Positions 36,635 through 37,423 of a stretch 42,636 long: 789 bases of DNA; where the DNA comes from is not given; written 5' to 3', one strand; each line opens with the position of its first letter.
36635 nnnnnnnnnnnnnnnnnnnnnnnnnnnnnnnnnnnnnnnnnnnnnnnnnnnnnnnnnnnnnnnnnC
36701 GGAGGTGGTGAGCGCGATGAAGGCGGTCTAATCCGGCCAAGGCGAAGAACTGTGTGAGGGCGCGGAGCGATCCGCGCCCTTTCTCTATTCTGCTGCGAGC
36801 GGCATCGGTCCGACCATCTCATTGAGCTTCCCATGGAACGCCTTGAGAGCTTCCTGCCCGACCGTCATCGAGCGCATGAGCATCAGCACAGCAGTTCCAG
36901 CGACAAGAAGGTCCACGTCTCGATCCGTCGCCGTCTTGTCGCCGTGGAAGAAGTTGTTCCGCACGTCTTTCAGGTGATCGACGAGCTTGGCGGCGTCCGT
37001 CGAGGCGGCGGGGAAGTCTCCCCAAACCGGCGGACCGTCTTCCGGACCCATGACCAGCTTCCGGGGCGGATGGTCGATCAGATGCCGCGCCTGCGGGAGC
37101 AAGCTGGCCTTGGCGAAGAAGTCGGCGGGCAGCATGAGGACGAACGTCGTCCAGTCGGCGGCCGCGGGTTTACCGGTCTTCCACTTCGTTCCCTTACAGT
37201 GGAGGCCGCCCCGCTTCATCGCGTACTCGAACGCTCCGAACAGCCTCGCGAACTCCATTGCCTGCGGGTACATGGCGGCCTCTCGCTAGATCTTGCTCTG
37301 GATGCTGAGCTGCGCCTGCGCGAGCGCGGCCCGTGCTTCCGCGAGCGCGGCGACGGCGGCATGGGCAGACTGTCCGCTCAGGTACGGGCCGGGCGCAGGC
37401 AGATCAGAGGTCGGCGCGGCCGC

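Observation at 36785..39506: Four-gene ParB(DGQHR)x2 - RHH - HTH - HEPN operon in the cargo slot of the island: candidate undescribed conflict/defence system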

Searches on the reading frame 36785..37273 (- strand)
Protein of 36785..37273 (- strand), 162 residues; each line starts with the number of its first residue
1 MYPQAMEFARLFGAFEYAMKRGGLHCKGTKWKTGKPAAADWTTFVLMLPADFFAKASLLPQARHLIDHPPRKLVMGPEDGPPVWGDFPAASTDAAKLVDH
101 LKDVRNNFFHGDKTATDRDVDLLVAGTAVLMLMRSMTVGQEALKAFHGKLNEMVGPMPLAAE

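Call 4: search_protein_families(library=pfam, proteins=[window:36785-37273:-], max_evalue=1)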
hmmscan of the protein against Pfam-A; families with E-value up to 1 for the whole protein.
window:36785-37273:- (162 aa): 0 families

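Call 5: search_protein_families(library=padloc, proteins=[window:36785-37273:-], max_evalue=1)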
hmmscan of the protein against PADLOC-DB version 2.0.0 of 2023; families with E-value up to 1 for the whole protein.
window:36785-37273:- (162 aa): 0 families

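Call 6: search_protein_families(library=phrogs, proteins=[window:36785-37273:-], max_evalue=0.1)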
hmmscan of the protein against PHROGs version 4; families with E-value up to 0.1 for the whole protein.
window:36785-37273:- (162 aa): 1 family
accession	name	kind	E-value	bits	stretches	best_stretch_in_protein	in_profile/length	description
phrog_19013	-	unknown function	1.7e-08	35.2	1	5-114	9-113/153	-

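Call 7: search_protein_families(library=ncbifam, proteins=[window:36785-37273:-], max_evalue=1)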
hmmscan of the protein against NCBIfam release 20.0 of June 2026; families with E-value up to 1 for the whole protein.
window:36785-37273:- (162 aa): 0 families

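Call 26: find_homologous_proteins(query=window:36785-37273:-)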
Query window:36785-37273:- (162 aa): 3 proteins with E <= 0.001 among 80 candidates.
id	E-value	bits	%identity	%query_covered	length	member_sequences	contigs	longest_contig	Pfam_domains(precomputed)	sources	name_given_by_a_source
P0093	5.8e-106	369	100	100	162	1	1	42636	-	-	-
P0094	4.9e-25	106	43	95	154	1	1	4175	-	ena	-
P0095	2.2e-24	104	43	94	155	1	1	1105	-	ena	-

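Call 30: find_encoding_contigs(protein=P0094, flank=5000, max_places=3)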
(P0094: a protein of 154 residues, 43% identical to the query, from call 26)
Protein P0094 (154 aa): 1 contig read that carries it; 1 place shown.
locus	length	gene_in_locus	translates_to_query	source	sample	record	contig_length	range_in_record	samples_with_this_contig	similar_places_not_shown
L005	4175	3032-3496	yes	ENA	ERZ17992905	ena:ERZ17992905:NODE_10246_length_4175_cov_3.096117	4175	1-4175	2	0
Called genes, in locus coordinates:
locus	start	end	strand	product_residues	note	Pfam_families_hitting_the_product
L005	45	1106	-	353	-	PF00753:Lactamase_B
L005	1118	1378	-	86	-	-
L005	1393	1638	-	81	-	PF09954:DUF2188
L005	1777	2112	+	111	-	PF13560:HTH_31, PF12844:HTH_19 (weak), PF01381:HTH_3, PF13443:HTH_26 (weak)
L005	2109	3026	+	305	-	PF06114:Peptidase_M78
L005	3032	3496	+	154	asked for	-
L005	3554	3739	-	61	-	-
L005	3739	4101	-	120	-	-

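Call 38: search_protein_representatives(alignment_id=A2)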
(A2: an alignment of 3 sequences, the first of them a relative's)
Query: 3 sequences, 155 profile positions. Proteins with E-value up to 0.001 (for the whole library): 1240; up to 1e-10: 246; up to 1e-30: 2. The best 150 are listed.
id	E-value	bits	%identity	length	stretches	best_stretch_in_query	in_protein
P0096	2.9e-67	241.6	-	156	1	1-154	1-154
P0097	7.2e-32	126.6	-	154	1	1-150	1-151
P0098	1.3e-25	106.3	-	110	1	19-85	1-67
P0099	2.2e-22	95.8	-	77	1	1-72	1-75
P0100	2.8e-22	95.5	-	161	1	3-130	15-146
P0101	1.2e-21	93.5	-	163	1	4-131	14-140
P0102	1.3e-21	93.3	-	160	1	3-148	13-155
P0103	1.6e-21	93.1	-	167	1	7-142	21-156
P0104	3.5e-21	91.9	-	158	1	4-131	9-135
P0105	1.6e-20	89.8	-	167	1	10-144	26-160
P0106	1.9e-20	89.5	-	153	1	4-129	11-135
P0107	5.2e-20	88.1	-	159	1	5-148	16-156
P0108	7.2e-20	87.7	-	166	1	4-129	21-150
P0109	1.7e-19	86.5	-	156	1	5-129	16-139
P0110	3.6e-19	85.4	-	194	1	9-148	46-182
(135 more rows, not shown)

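Call 42: search_protein_families(library=pfam, alignment_id=A3, max_evalue=1)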
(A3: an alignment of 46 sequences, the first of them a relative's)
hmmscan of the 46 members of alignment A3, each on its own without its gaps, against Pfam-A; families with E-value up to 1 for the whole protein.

A. member 1, P0093 (162 aa): 0 families

B. families by the number of members that match (of 46 scanned): 18 families
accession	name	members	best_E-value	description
PF18739.6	HEPN_Apea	4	0.01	Apea-like HEPN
PF13643.11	DUF4145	1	0.02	Domain of unknown function (DUF4145)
PF22686.1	Alg17C_C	1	0.069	Exo-oligoalginate lyase-like, C-terminal domain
PF08101.16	Msb1-Mug8_dom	1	0.074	Meiotically up-regulated protein Msb1/Mug8 domain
PF18731.6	HEPN_Swt1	1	0.087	Swt1-like HEPN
PF10819.13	DUF2564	1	0.091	Protein of unknown function (DUF2564)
PF04358.19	DsrC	1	0.092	DsrC like protein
PF12399.14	BCA_ABC_TP_C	1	0.095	Branched-chain amino acid ATP-binding cassette transporter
PF00326.27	Peptidase_S9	1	0.1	Prolyl oligopeptidase family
PF22321.2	Zona_CL2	1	0.11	Zonadhesin, second cohesin-like domain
PF25392.1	MS_channel_TM1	1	0.13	Mechanosensitive ion channel, transmembrane helix 1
PF01028.25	Topoisom_I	1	0.14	Eukaryotic DNA topoisomerase I, catalytic core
PF06019.16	Phage_30_8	1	0.15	Phage GP30.8 protein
PF12541.14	DUF3737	1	0.16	Protein of unknown function (DUF3737)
PF20440.3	GvpD_bR2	1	0.16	GvpD basic region 2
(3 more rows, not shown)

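Call 46: predict_structure(alignment_id=A3)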
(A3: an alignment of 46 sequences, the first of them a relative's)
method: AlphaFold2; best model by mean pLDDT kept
length: 162 residues; sequences in the alignment: 46
mean_pLDDT: 92.6   pTM: 0.88
mean pLDDT of the five models: 92.6, 92.5, 91.9, 91.7, 91.7
residues with pLDDT >= 90: 134; 70-90: 18; 50-70: 9; < 50: 1
segments of 3 or more residues with pLDDT < 50: none
pLDDT, mean of each block of 10 residues (from residue 1): 92 98 84 85 98 98 97 93 94 98 92 82 97 97 98 87 46
secondary structure, 60 per line:
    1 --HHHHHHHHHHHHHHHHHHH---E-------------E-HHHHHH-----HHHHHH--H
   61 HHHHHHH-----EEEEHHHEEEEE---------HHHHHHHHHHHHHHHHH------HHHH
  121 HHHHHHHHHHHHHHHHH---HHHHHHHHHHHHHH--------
elements in order: H3-21 H41-46 H52-57 H60-67 E73-76 E80-84 H94-110 H117-137 H141-154

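Call 47: find_homologous_proteins(query=A3, max_evalue=0.00001)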
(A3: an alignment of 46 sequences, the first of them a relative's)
Query A3 (46 sequences) (162 aa, profile of the alignment): 3032 proteins with E <= 0.00001 among 7070 candidates; the best 120 are listed.
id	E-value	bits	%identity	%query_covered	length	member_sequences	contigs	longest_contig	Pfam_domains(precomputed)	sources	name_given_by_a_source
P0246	3.6e-45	171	37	78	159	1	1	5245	-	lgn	-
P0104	3.9e-45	171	41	78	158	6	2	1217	-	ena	-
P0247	7.4e-45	170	36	79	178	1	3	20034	-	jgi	jgi:hypothetical protein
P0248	7.4e-45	170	38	80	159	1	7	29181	-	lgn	-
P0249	3.2e-44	168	41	78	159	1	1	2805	-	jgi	jgi:hypothetical protein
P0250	3.5e-44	168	35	79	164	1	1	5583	-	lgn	-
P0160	4.1e-44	168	32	88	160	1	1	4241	-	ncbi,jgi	jgi:hypothetical protein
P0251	8.7e-44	167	37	80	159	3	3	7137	-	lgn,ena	-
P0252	1.1e-43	167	34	79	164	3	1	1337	-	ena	-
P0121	1.1e-43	167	35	80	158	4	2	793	-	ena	-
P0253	1.2e-43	166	41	94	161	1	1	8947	-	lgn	-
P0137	1.4e-43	166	30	93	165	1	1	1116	-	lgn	-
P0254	1.5e-43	166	36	80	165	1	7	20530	-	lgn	-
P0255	1.9e-43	166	37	79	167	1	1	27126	-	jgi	jgi:hypothetical protein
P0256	1.9e-43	166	37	80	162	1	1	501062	-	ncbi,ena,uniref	ncbi:hypothetical protein [Neoaquamicrobium sediminum]|uniref:hypothetical protein n=1 Tax=Neoaquami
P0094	1.5e-42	163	43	95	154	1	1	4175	-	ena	-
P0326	1.1e-39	153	37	74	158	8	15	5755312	-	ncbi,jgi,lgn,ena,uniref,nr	ncbi:hypothetical protein D3C76_910740 [compost metagenome]|jgi:hypothetical protein|uniref:hypothet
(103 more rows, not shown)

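Call 49: find_encoding_contigs(protein=P0256, flank=4000, max_places=2)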
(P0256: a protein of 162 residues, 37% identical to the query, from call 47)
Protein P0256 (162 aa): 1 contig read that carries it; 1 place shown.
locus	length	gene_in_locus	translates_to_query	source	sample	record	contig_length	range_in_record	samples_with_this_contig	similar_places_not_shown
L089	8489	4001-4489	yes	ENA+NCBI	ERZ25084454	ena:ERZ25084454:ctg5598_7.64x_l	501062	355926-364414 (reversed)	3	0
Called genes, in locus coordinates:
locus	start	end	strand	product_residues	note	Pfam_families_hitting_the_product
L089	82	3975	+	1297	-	PF07719:TPR_2 (faint), PF13428:TPR_14 (faint), PF14559:TPR_19 (faint), PF13429:TPR_15 (faint), PF20698:PIN-TPR-GreABC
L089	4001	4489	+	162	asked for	-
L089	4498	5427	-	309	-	PF04471:Mrr_cat (weak)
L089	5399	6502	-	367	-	-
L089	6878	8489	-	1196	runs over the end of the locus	PF00931:NB-ARC, PF17908:APAF1_C, PF23381:Beta-prop_IFT122_1st, PF25174:Beta-prop_THOC3, PF25175:Beta-prop_WDR5, PF24796:WDR55, PF24807:WD40_CDC20-Fz, PF24817:WD40_WDHD1_1st, +109 more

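Call 50: find_encoding_contigs(protein=P0326, flank=4000, max_places=4)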
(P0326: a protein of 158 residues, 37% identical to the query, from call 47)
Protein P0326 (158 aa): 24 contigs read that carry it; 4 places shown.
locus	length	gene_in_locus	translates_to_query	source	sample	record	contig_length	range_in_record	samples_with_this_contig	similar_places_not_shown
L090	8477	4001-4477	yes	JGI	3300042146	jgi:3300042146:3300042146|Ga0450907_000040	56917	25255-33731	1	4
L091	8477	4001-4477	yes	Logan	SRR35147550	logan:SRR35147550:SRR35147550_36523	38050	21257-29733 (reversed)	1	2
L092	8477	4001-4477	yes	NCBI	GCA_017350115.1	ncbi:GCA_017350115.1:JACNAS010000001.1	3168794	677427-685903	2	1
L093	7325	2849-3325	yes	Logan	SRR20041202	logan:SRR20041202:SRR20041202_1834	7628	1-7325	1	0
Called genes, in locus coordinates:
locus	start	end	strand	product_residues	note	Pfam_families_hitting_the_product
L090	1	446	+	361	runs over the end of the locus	PF03786:UxuA, PF01261:AP_endonuc_2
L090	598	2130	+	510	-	PF08666:SAF, PF04295:GD_AH_second, PF20629:GD_AH_C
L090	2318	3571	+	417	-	PF03573:OprD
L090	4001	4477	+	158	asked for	-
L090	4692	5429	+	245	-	-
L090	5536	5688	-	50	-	-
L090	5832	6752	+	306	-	PF00027:cNMP_binding, PF10137:CAP12-PCTIR_TIR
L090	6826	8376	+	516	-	PF00211:Guanylate_cyc (faint)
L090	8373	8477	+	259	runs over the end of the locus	PF20298:E2-ntca, PF20272:E2-Crich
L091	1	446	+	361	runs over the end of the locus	PF03786:UxuA, PF01261:AP_endonuc_2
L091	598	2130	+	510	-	PF08666:SAF, PF04295:GD_AH_second, PF20629:GD_AH_C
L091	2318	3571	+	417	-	PF03573:OprD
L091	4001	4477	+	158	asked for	-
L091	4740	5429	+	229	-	-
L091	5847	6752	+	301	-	PF00027:cNMP_binding, PF10137:CAP12-PCTIR_TIR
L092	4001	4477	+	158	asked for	-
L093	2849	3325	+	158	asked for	-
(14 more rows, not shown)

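Call 51: fold_search(model_id=the predicted structure, library=pdb)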
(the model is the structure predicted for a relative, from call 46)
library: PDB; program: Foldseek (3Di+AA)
matches with E <= 10: 253; with E <= 0.001: 0
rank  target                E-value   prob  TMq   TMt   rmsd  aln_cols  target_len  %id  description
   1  6o8z_g                2.4e-01  0.15  0.18  0.19  17.8       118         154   13  Cryo-EM image reconstruction of the 70S Ribosome Enterococcus faecalis Class04 (released 2020-09-16)
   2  7nqh_AG               4.2e-01  0.09  0.18  0.15  19.1       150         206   14  55S mammalian mitochondrial ribosome with mtRF1a and P-site tRNAMet (released 2021-05-05)
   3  4v5z_Ag               6.5e-01  0.07  0.17  0.17  16.3       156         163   15  Structure of a mammalian 80S ribosome obtained by docking homology models of the RNA and proteins into an 8.7 A cryo- (released 2014-07-09)
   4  9fy0_H                6.9e-01  0.04  0.15  0.14  14.7       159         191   11  Cryo-EM structure of Saccharolobus solfataricus 30S initiation complex bound to Ss-aIF2beta leaderless mRNA (released 2025-01-15)
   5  3j0l_T                7.7e-01  0.07  0.19  0.17  16.7       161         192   11  Core of mammalian 80S pre-ribosome in complex with tRNAs fitted to a 9.8A cryo-EM map: classic PRE state 1 (released 2011-11-16)
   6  5opt_O                8.1e-01  0.08  0.19  0.17  12.9       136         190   13  Structure of KSRP in context of Trypanosoma cruzi 40S (released 2017-11-15)
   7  5aj3_G                8.1e-01  0.06  0.18  0.15  19.9       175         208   12  Structure of the small subunit of the mammalian mitoribosome (released 2015-04-22)
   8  4v6w_AF               8.6e-01  0.04  0.17  0.16  14.7       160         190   14  Structure of the D. melanogaster 80S ribosome (released 2014-07-09)
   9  7pnx_F                9.6e-01  0.05  0.17  0.15  17.1       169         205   14  Assembly intermediate of human mitochondrial ribosome small subunit without mS37 in complex with RBFA and METTL15 conf (released 2022-06-15)
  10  8b6h_DC               9.6e-01  0.05  0.16  0.06  19.6       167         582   11  Cryo-EM structure of cytochrome c oxidase dimer (complex IV) from respiratory supercomplex of Tetrahymena thermophila (released 2023-03-29)
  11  7w5z_C3               1.0e+00  0.06  0.20  0.07  21.2       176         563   10  Cryo-EM structure of Tetrahymena thermophila mitochondrial complex IV, composite dimer model (released 2022-04-06)
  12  5jb3_H                1.0e+00  0.04  0.16  0.14  14.5       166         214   10  Cryo-EM structure of a full archaeal ribosomal translation initiation complex in the P-REMOTE conformation (released 2016-11-30)
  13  8fmx_A                1.1e+00  0.05  0.16  0.08  15.6       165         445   10  Langya virus F glycoprotein ectodomain in prefusion form (released 2023-06-28)
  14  8oj3_CS               1.1e+00  0.03  0.16  0.14  14.8       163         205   10  Crystal structure of the Candida albicans 80S ribosome in complex with geneticin G418 (rotated state) (released 2024-10-09)
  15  7qep_S5               1.2e+00  0.06  0.17  0.15  13.9       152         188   14  Cryo-EM structure of the ribosome from Encephalitozoon cuniculi (released 2022-02-09)
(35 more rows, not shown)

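Call 52: search_solved_structures(query=A3, max_evalue=10, show_alignments=3)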
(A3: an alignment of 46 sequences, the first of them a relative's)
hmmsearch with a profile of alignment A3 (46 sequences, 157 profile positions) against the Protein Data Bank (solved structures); distinct sequences matched with E-value up to 10: 7.
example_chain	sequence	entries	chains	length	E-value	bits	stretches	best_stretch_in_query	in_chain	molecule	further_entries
8y7f_A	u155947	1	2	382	0.054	16.3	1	85-138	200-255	CRISPR-associated protein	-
8y75_A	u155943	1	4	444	0.091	15.6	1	85-136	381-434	CRISPR-associated protein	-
8y6z_B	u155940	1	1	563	0.095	15.6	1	85-138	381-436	CRISPR-associated protein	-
8y7g_A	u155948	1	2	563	0.095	15.6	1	85-138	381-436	CRISPR-associated protein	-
1bc5_A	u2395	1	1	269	0.96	12.3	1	35-74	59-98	CHEMOTAXIS RECEPTOR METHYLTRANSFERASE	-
1af7_A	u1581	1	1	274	1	12.2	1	35-74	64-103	CHEMOTAXIS RECEPTOR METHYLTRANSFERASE CHER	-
7obr_s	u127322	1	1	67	1.6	11.6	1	78-111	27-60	Dipeptidyl aminopeptidase B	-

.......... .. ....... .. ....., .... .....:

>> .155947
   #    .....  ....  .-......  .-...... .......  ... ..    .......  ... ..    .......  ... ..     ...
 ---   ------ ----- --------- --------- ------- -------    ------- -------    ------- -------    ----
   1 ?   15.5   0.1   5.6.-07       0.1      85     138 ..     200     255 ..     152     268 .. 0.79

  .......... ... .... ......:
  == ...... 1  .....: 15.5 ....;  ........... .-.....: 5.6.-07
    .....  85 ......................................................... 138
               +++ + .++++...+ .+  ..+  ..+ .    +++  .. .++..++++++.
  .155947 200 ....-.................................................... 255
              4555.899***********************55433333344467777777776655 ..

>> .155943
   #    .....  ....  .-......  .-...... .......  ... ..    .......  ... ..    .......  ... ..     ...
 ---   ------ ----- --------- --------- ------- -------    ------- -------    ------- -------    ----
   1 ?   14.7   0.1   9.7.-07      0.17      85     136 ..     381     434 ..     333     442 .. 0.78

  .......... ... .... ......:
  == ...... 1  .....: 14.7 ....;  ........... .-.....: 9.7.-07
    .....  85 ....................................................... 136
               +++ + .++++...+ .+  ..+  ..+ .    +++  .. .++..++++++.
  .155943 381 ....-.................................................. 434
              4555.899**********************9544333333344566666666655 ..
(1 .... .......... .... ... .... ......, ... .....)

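Call 55: fold_search(model_id=the predicted structure, library=viral)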
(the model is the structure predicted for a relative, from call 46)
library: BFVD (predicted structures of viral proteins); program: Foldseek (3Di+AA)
matches with E <= 10: 272; with E <= 0.001: 0
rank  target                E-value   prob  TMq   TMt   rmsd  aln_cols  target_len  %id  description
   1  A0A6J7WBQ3            5.2e-02  0.54  0.31  0.08  15.6       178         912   16  Uncharacterized protein [uncultured Caudovirales phage]
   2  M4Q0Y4                1.0e-01  0.30  0.27  0.24  18.9       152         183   13  (no name in the UniProt tables at hand)
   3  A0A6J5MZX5            2.0e-01  0.09  0.17  0.09  21.8       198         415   14  COG0714 MoxR-like ATPases [uncultured Caudovirales phage]
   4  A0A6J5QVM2            2.3e-01  0.18  0.25  0.09  13.9       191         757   11  Uncharacterized protein [uncultured Caudovirales phage]
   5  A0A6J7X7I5            2.9e-01  0.16  0.22  0.25  21.6       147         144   14  DNA-packaging protein gp3 [uncultured Caudovirales phage]
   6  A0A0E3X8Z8            3.1e-01  0.09  0.19  0.07  18.6       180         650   11  ORF54 [Cyprinid herpesvirus 2]
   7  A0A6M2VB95            3.5e-01  0.16  0.25  0.23  23.4       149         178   12  (no name in the UniProt tables at hand)
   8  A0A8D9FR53            5.7e-01  0.11  0.20  0.25  13.3       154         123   14  Putative transport protein [uncultured marine phage]
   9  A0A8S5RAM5            8.0e-01  0.08  0.22  0.23  21.3       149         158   13  DNA packaging protein gp3 [Podoviridae sp. cthVG1]
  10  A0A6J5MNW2            8.0e-01  0.08  0.21  0.08  12.2       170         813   15  Uncharacterized protein [uncultured Caudovirales phage]
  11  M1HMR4                9.4e-01  0.11  0.22  0.21  12.0       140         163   11  (no name in the UniProt tables at hand)
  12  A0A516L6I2            9.4e-01  0.06  0.17  0.05  19.4       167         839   17  (no name in the UniProt tables at hand)
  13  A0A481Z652            1.1e+00  0.10  0.23  0.28  11.7       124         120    8  Uncharacterized protein [Pithovirus LCPAC102]
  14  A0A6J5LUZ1            1.1e+00  0.09  0.19  0.16   8.6        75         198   17  Uncharacterized protein [uncultured Caudovirales phage]
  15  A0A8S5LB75            1.2e+00  0.11  0.20  0.21  16.1        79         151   19  Uncharacterized protein [Podoviridae sp. ctBev14]
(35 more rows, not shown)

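Call 56: find_related_loci(query=A3, collection=viral_contigs, flank=4000)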
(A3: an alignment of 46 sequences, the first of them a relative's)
Query A3 (162 aa) in viral_contigs; peptide patterns used: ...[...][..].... (x = any residue, [..] = any of these).
110 stretches matched a pattern; 30 encode a relative of the query (tblastn E <= 1e-3); 30 distinct loci.
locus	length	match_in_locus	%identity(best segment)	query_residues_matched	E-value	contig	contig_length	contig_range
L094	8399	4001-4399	38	11-153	4e-21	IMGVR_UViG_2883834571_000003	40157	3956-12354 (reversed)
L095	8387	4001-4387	36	11-146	4e-17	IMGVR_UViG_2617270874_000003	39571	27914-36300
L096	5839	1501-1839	38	11-130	1e-16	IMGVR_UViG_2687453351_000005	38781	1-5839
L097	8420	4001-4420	31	7-148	8e-11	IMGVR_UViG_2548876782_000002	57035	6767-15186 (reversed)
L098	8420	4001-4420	31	7-148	8e-11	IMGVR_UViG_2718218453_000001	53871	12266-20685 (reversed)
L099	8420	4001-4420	31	7-148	8e-11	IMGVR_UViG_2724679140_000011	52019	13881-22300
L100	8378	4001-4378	31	7-133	2e-10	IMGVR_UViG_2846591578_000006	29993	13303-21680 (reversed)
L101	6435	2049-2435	32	5-130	2e-9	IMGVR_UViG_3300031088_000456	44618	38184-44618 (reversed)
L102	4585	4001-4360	32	11-131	4e-9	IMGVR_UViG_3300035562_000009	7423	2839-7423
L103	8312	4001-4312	29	5-113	6e-9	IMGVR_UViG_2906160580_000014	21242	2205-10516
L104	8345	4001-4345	32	1-114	6e-9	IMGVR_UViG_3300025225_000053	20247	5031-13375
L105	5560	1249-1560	29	5-113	6e-9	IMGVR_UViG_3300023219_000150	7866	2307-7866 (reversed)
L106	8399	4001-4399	30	3-130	1e-8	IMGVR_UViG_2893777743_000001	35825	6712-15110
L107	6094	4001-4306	33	7-113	1e-8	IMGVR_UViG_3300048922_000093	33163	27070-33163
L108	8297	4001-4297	33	7-113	2e-8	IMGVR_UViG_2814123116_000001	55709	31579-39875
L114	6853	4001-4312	33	5-113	1e-6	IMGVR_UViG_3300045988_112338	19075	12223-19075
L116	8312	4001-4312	32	5-113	5e-6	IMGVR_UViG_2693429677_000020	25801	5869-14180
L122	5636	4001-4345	23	5-113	3e-5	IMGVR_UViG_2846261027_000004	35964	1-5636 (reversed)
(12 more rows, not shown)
